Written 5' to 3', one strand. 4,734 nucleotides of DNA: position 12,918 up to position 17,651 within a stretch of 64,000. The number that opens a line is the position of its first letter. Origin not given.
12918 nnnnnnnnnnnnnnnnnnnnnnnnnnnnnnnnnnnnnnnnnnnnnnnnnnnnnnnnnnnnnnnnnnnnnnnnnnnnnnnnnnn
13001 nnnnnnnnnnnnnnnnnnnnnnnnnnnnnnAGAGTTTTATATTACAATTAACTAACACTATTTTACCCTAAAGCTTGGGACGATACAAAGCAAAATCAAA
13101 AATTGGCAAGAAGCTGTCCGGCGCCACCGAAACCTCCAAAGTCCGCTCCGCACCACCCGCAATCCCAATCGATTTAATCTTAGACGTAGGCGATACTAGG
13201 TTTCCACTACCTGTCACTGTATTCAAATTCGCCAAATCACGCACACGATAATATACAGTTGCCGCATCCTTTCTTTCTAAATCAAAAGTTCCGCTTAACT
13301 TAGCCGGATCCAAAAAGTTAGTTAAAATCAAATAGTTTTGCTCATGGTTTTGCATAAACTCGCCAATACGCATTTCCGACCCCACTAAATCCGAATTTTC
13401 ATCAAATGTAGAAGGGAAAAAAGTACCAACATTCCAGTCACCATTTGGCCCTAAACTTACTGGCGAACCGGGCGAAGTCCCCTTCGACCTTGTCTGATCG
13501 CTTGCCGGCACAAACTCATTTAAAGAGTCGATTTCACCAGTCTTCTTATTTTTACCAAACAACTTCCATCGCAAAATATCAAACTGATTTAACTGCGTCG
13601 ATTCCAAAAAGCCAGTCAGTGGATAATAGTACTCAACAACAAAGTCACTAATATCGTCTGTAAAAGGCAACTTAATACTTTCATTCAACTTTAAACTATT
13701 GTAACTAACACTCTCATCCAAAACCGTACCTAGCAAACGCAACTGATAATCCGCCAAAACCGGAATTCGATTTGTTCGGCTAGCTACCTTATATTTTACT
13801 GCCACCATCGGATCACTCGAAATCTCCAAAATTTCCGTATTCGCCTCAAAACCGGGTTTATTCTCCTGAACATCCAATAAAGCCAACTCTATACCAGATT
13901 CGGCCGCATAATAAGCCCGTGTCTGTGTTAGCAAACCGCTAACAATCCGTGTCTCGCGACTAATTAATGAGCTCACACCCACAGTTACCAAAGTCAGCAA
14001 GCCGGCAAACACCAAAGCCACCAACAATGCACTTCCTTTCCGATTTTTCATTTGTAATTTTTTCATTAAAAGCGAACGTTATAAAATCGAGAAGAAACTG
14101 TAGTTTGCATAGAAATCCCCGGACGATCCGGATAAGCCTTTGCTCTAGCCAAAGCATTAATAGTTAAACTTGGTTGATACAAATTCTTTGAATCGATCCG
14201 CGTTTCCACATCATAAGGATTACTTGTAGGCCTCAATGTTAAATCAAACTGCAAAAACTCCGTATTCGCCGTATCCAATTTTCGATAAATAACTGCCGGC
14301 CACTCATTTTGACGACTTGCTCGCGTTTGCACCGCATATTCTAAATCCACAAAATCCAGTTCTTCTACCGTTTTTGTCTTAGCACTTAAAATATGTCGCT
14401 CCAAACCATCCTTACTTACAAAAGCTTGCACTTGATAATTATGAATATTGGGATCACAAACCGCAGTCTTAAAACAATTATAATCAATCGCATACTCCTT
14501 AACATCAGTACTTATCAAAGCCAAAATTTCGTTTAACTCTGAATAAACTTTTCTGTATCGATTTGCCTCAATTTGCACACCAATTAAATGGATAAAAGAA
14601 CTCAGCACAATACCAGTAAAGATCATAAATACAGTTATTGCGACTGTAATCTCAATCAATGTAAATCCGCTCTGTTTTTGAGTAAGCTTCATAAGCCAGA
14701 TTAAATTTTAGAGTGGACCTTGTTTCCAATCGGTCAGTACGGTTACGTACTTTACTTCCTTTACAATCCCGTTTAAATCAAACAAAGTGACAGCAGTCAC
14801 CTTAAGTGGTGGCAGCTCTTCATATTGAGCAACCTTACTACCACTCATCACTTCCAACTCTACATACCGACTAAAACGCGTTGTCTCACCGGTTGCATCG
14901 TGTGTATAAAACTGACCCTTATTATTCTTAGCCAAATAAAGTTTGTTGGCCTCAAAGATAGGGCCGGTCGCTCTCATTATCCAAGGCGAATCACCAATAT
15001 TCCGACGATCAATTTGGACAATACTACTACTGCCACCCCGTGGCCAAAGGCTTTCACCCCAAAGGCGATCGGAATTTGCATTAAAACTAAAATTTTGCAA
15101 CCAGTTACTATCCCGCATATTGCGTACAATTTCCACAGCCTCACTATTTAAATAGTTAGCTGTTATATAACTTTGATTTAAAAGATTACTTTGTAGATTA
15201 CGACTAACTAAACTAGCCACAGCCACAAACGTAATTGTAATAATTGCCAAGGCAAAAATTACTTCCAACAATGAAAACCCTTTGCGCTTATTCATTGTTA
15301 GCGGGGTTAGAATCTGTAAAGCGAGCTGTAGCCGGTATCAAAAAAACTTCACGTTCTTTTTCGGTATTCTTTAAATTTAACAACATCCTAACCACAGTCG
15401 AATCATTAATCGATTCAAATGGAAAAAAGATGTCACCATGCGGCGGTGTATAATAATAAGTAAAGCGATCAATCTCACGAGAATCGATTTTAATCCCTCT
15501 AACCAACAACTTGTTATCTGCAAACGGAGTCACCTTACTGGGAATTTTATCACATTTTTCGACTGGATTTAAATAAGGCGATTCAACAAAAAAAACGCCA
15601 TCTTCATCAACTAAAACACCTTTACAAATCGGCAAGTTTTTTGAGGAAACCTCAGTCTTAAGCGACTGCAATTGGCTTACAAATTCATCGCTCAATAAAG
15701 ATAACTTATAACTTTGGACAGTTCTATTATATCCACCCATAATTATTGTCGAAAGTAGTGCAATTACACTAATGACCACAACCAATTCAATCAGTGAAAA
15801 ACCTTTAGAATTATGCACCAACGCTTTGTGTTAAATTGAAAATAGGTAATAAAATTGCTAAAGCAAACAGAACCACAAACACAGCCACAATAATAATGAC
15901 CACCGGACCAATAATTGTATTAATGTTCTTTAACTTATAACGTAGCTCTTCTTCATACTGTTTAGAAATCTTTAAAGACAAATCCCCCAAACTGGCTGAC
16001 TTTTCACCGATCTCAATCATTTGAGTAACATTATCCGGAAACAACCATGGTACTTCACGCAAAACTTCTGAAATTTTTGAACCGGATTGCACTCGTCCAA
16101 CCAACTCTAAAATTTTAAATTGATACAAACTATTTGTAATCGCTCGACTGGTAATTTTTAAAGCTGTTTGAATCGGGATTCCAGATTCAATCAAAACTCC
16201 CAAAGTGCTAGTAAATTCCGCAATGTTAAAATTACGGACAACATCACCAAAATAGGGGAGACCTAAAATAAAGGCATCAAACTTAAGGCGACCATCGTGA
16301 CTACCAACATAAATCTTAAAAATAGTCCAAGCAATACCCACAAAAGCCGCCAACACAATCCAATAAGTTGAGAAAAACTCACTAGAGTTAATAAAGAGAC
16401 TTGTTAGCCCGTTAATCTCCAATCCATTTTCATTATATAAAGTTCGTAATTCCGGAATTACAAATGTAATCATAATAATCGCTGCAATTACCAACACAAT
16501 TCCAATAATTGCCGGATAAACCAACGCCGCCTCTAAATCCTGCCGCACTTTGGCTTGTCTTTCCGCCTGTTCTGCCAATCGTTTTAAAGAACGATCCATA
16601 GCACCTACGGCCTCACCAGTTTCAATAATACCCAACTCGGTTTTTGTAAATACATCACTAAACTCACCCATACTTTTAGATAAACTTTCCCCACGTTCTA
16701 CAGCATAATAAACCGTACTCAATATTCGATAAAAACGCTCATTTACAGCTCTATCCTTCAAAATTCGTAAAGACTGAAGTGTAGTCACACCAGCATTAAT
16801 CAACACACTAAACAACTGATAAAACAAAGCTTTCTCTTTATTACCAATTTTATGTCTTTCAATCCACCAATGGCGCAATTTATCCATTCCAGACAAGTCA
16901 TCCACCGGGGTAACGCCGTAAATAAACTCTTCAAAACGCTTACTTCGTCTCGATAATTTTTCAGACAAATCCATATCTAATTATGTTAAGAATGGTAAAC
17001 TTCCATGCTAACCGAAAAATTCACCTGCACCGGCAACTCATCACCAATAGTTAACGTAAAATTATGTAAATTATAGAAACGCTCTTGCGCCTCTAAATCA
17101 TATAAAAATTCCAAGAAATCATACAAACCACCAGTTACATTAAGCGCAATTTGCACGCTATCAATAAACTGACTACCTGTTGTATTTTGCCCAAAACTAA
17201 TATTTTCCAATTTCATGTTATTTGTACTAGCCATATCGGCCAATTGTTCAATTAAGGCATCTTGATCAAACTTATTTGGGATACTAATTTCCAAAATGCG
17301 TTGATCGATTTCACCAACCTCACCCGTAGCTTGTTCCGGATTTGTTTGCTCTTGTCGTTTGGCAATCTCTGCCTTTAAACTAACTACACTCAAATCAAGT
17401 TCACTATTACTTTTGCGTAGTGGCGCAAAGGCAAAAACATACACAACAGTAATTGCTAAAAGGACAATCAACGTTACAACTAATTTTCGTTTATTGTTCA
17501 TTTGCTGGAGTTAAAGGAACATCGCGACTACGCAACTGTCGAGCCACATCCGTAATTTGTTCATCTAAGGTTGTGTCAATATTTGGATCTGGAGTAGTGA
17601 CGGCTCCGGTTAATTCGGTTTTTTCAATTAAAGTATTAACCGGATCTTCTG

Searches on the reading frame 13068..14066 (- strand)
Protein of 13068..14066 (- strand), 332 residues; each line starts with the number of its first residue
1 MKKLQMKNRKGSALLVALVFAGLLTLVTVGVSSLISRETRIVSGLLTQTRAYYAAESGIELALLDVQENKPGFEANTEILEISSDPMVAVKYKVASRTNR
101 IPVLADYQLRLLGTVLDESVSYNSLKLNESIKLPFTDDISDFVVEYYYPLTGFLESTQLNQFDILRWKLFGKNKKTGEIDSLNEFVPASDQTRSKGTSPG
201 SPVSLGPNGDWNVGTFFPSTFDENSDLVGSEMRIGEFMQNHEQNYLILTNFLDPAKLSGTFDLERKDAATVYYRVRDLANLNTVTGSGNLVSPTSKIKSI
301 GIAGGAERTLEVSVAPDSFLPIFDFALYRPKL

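Call 3: search_protein_families(library=pfam, proteins=[window:13068-14066:-], max_evalue=1)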
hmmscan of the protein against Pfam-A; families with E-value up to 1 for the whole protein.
window:13068-14066:- (332 aa): 1 family
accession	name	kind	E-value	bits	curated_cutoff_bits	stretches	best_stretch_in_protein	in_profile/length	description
PF14341.11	PilX_N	-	2.1e-05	24.8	25.5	1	10-60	1-51/51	PilX N-terminal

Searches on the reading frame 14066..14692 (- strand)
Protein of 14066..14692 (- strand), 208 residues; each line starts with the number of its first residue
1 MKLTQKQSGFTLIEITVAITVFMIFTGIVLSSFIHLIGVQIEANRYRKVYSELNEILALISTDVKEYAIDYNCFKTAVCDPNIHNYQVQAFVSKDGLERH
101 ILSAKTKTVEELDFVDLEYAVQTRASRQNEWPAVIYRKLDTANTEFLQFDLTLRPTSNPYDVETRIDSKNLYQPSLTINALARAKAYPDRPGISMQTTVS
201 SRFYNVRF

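Call 9: search_protein_families(library=pfam, proteins=[window:14066-14692:-], max_evalue=0.001)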
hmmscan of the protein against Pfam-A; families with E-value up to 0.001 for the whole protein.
window:14066-14692:- (208 aa): 1 family
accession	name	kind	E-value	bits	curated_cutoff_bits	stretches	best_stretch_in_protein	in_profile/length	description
PF07963.17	N_methyl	-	6.1e-07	29.2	21.2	1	6-30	3-27/27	Prokaryotic N-terminal methylation motif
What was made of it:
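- Closest known: Type IV pilus minor-pilin sets. Different: The real N_methyl pseudopilins are encoded separately at 14066-15821 (call 9).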

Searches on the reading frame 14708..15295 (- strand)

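Call 9: search_protein_families(library=pfam, proteins=[window:14708-15295:-], max_evalue=0.001)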
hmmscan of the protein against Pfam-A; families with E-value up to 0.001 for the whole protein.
window:14708-15295:- (195 aa): 1 family
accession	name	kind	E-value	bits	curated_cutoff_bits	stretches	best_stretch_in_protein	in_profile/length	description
PF07963.17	N_methyl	-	6.9e-07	29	21.2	1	1-26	1-26/27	Prokaryotic N-terminal methylation motif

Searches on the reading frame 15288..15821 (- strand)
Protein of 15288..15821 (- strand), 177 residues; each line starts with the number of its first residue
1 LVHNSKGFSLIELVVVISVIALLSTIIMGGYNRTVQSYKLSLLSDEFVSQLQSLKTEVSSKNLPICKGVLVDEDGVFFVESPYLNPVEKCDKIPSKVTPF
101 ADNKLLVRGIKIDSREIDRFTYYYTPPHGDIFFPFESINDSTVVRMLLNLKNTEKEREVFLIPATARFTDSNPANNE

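Call 9: search_protein_families(library=pfam, proteins=[window:15288-15821:-], max_evalue=0.001)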
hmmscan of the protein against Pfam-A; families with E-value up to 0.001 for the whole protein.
window:15288-15821:- (177 aa): 1 family
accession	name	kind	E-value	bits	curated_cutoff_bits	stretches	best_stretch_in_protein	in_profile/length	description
PF07963.17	N_methyl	-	8.8e-07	28.7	21.2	1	3-27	2-26/27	Prokaryotic N-terminal methylation motif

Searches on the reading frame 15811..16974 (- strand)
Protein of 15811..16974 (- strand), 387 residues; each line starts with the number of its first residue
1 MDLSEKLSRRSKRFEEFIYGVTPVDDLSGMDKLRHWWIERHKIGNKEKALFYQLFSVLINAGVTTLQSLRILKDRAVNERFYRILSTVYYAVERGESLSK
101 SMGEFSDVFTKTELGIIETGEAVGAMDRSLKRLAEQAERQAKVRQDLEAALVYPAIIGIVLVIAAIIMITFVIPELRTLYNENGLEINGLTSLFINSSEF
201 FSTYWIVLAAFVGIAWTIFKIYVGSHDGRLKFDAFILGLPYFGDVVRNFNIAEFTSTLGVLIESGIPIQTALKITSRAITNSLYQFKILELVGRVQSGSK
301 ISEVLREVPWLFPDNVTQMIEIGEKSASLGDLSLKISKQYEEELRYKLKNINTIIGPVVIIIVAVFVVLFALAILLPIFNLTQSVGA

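Call 9: search_protein_families(library=pfam, proteins=[window:15811-16974:-], max_evalue=0.001)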
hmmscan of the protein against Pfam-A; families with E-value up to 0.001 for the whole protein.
window:15811-16974:- (387 aa): 1 family
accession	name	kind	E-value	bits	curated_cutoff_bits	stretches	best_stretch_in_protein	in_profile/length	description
PF00482.28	T2SSF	-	1e-49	168.1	25.2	2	254-377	1-125/125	Type II secretion system (T2SS), protein F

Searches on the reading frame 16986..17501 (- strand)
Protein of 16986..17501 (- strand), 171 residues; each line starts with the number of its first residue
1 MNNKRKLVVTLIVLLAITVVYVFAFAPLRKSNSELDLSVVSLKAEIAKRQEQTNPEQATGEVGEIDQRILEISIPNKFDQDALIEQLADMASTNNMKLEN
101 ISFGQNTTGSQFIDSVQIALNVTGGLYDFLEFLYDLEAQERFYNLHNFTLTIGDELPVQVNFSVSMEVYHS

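Call 9: search_protein_families(library=pfam, proteins=[window:16986-17501:-], max_evalue=0.001)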
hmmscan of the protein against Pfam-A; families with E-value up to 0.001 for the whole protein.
window:16986-17501:- (171 aa): 1 family
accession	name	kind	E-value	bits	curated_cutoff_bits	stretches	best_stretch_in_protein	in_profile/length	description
PF04350.18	PilO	-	3.6e-08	34.1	22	1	42-169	11-141/145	Pilus assembly protein, PilO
